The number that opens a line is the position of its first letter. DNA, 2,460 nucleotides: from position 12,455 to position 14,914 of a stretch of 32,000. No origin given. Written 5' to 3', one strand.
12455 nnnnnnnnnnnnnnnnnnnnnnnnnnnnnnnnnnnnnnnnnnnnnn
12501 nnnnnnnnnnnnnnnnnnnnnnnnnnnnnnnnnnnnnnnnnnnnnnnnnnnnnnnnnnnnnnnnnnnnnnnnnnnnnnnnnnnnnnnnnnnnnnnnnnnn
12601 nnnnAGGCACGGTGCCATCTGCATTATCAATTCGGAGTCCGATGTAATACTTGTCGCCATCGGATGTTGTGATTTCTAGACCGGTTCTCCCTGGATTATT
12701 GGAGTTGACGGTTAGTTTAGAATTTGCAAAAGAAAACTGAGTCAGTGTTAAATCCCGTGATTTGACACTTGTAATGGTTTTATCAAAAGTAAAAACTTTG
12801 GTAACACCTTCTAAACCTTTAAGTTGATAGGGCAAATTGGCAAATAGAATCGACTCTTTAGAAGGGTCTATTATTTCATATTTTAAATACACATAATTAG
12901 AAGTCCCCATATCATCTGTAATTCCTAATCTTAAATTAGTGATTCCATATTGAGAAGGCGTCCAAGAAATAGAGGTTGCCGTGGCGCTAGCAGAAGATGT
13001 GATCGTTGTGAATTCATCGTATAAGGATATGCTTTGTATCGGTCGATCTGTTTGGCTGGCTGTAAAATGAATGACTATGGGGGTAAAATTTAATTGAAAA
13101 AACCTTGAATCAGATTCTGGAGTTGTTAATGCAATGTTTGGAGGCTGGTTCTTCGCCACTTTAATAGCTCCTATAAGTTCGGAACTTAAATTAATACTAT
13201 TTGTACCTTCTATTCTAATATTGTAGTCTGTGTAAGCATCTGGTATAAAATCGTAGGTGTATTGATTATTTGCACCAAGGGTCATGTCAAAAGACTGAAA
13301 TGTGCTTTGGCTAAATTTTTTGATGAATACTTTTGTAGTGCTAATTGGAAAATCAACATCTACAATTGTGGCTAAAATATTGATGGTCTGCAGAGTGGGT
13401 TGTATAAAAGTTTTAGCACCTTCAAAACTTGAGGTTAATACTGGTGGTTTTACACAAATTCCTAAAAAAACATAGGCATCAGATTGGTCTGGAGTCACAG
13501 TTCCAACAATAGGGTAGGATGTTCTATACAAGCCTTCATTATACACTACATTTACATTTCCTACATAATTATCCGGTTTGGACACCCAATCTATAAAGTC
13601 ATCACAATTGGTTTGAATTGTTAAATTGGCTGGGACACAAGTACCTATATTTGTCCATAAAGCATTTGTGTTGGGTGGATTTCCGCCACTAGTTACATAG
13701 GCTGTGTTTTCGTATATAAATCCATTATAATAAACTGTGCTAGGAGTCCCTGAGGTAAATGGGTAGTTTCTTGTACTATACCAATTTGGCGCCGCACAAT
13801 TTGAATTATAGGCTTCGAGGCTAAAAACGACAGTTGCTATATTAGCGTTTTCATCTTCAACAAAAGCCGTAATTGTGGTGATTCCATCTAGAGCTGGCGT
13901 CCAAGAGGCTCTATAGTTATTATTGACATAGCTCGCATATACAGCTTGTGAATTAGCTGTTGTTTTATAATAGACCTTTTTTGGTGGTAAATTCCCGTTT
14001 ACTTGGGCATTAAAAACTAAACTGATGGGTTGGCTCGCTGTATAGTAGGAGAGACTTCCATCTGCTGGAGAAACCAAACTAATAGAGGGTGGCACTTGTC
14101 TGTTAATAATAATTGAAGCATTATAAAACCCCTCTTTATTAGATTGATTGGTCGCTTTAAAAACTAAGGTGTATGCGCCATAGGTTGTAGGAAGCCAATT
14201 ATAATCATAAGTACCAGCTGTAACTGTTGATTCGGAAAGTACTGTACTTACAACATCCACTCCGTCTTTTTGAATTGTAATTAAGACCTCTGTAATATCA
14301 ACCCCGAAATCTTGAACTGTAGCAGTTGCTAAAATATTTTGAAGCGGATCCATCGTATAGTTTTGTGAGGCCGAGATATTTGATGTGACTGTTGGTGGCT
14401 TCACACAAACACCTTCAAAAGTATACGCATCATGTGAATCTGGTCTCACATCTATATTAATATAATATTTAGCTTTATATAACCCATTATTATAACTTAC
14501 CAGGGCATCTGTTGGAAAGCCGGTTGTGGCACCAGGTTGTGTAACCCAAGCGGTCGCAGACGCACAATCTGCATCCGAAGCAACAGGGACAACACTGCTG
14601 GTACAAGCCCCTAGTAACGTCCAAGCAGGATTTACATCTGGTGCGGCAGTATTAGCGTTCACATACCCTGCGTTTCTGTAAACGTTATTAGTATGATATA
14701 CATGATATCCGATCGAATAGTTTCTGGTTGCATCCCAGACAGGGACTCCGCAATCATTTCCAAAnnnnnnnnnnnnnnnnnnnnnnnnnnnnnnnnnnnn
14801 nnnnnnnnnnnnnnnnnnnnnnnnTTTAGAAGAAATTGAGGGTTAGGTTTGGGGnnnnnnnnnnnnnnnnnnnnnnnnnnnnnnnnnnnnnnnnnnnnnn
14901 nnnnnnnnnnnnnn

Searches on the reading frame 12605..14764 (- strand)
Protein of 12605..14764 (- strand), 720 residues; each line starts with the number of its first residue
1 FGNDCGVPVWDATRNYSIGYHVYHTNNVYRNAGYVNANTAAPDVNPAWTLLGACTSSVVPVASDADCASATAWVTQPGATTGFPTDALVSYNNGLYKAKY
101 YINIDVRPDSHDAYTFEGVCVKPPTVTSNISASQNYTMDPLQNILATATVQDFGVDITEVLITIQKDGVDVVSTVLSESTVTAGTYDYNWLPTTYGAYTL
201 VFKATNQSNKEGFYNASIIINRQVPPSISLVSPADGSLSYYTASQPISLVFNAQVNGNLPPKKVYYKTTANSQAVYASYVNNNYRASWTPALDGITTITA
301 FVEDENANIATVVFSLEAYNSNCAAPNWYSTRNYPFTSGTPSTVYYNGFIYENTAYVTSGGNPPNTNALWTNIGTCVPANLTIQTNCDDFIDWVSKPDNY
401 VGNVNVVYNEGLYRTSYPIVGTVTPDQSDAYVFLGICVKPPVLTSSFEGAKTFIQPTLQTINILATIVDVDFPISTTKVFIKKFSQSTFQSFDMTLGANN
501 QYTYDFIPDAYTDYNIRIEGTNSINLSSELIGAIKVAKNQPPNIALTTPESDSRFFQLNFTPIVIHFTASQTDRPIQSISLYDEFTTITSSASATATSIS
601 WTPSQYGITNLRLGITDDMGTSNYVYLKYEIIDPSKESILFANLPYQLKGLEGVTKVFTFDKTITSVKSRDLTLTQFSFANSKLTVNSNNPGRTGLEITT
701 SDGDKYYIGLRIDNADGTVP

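Call 59: search_solved_structures(query=window:12605-14764:-, max_evalue=10, show_alignments=4)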
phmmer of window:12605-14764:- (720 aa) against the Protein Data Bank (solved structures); distinct sequences matched with E-value up to 10: 0.

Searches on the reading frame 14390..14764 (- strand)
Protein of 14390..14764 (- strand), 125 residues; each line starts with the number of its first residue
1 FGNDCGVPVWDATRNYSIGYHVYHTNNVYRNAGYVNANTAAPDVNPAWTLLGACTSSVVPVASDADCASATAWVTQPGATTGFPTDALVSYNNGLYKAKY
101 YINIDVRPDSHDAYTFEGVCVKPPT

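Call 62: find_homologous_proteins(query=window:14390-14764:-, max_evalue=0.001)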
Query window:14390-14764:- (125 aa): 1 proteins with E <= 0.001 among 4 candidates.
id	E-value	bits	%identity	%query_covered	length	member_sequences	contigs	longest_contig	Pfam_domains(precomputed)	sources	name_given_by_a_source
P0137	5.5e-22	96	64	58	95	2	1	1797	-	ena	-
